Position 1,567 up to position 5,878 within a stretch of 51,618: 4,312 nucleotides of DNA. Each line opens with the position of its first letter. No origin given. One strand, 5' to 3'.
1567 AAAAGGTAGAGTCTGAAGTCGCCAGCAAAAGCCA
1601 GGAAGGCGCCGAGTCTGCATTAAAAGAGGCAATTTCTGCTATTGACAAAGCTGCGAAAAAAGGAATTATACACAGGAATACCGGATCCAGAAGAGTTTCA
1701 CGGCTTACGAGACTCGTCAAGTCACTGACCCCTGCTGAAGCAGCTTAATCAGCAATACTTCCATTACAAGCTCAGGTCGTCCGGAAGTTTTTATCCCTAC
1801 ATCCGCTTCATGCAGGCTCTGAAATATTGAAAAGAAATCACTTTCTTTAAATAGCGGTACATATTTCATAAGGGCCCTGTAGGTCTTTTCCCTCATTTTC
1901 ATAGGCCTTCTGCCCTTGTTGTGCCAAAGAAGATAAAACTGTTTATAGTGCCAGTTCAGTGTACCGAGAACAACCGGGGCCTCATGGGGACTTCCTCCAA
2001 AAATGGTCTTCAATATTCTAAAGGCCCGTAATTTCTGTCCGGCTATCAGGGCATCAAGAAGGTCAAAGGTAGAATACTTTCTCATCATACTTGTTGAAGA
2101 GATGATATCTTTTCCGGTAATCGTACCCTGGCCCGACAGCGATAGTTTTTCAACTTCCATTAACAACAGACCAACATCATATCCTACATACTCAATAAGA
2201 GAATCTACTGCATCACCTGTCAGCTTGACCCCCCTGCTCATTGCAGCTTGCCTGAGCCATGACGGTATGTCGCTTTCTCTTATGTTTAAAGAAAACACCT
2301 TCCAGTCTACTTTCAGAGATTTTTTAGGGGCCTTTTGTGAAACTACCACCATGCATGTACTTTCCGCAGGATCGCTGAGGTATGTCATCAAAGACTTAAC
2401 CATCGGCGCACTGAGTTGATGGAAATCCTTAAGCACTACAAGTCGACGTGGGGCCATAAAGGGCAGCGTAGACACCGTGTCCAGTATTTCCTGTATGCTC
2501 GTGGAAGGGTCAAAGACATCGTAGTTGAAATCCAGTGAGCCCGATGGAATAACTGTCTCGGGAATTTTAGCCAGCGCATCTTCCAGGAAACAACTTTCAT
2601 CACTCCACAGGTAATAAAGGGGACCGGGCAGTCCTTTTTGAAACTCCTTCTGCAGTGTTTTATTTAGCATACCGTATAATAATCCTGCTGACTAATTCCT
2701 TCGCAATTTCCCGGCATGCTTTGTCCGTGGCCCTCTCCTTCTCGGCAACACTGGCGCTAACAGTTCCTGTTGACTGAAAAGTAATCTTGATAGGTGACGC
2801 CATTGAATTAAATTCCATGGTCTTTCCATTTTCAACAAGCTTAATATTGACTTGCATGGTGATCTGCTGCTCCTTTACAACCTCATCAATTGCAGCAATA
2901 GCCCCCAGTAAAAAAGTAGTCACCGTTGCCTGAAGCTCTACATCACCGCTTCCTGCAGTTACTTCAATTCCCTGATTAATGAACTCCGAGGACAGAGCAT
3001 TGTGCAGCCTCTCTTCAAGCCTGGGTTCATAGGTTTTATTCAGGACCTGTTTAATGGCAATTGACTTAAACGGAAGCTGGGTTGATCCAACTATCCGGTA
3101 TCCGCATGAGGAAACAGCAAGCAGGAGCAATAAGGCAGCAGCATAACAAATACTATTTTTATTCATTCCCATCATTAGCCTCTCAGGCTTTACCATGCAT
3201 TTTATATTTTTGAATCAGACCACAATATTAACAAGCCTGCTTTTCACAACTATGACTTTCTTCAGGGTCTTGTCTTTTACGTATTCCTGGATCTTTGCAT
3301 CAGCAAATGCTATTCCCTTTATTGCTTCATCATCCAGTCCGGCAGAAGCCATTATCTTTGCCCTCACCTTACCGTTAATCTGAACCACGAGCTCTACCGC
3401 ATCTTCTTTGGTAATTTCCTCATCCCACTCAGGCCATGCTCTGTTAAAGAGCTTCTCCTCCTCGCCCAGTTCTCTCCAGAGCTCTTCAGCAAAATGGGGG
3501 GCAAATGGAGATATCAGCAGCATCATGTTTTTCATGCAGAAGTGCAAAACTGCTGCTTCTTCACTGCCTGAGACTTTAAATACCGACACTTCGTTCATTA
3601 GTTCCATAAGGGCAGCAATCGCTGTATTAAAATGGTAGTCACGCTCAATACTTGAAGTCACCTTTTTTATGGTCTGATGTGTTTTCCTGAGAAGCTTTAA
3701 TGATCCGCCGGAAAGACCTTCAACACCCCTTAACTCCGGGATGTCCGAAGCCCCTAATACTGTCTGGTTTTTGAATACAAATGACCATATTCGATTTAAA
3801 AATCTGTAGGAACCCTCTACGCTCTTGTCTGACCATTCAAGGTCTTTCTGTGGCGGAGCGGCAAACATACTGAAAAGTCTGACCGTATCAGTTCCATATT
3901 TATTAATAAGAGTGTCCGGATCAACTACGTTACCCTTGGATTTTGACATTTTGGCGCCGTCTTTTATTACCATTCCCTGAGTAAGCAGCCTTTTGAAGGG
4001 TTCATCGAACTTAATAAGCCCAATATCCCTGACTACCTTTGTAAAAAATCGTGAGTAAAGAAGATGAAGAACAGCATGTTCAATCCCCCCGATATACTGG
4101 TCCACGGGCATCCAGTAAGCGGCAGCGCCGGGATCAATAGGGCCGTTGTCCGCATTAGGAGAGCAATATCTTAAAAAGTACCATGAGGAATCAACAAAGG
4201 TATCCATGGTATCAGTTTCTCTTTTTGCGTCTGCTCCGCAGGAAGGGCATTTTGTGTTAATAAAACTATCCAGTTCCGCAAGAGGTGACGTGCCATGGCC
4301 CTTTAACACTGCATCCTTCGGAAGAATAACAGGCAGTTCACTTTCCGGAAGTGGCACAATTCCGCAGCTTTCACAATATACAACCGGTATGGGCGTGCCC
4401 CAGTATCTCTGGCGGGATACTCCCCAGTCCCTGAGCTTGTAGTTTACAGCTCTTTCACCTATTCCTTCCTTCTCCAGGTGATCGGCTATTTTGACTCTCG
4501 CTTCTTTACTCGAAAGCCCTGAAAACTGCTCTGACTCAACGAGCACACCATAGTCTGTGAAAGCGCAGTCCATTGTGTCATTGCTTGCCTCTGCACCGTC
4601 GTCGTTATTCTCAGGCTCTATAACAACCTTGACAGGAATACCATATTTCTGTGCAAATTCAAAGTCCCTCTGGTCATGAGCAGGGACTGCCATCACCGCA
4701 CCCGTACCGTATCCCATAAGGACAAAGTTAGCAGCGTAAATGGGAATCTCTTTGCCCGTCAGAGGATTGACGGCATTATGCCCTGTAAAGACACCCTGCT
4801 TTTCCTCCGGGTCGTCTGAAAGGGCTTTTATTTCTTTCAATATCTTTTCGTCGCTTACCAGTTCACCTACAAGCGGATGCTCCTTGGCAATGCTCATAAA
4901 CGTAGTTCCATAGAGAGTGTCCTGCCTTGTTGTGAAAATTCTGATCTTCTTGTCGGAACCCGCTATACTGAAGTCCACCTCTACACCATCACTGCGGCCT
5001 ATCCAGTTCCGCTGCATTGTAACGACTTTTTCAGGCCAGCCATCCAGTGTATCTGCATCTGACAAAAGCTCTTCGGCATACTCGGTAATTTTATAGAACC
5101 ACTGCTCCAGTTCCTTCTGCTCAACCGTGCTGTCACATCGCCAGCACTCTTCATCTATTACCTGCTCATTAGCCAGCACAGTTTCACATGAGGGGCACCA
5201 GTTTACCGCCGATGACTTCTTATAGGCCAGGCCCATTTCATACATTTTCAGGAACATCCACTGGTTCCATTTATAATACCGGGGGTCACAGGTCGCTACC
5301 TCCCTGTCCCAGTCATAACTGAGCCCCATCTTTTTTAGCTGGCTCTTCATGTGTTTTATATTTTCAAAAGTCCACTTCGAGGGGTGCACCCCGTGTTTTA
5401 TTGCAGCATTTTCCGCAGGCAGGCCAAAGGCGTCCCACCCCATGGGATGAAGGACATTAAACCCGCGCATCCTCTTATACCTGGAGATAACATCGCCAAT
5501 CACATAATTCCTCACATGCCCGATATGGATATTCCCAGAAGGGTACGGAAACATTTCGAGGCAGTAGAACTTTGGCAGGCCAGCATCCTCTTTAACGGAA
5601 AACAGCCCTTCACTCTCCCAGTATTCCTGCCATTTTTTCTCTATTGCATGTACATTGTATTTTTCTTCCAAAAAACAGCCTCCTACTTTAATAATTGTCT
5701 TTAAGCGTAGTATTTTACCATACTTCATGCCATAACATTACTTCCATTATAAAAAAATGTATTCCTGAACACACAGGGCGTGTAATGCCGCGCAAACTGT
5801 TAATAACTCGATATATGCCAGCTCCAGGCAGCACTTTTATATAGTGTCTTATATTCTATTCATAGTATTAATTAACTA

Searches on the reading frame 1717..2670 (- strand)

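Call 7: search_protein_families(library=pfam, proteins=[window:1717-2670:-], max_evalue=0.001)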
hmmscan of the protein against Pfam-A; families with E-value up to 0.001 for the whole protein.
window:1717-2670:- (317 aa): 1 family
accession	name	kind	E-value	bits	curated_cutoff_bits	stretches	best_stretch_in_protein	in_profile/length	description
PF06144.19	DNA_pol3_delta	-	2.2e-12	47.5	21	1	19-118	1-107/124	DNA polymerase III, delta subunit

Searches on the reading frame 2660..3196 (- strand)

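Call 7: search_protein_families(library=pfam, proteins=[window:2660-3196:-], max_evalue=0.001)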
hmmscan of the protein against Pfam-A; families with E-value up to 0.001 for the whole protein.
window:2660-3196:- (178 aa): 1 family
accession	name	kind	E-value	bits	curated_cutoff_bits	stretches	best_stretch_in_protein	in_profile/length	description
PF04390.17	LptE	-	9.6e-13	49.3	23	1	43-172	1-118/118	Lipopolysaccharide-assembly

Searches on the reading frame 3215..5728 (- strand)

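Call 7: search_protein_families(library=pfam, proteins=[window:3215-5728:-], max_evalue=0.001)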
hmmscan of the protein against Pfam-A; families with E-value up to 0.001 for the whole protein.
window:3215-5728:- (837 aa): 6 families
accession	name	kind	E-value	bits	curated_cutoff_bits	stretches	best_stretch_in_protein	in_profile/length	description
PF13603.12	tRNA-synt_1_2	-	2.8e-65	219.7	25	1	240-419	1-185/185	Leucyl-tRNA synthetase, editing domain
PF00133.28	tRNA-synt_1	-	2.2e-58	198.4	22.7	2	32-243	1-225/414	tRNA synthetases class I (I, L, M and V)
PF09334.17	tRNA-synt_1g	-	6.6e-39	134.2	20.1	2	60-199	7-143/391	tRNA synthetases class I (M)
PF08264.19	Anticodon_1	-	1e-27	97.3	25.1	1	679-800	4-144/148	Anticodon-binding domain of tRNA ligase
PF01406.26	tRNA-synt_1e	-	4e-08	33.4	27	0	578-638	238-297/301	tRNA synthetases class I (C) catalytic domain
PF01921.24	tRNA-synt_1f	-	4.4e-06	26.3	27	0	587-633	276-321/360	tRNA synthetases class I (K)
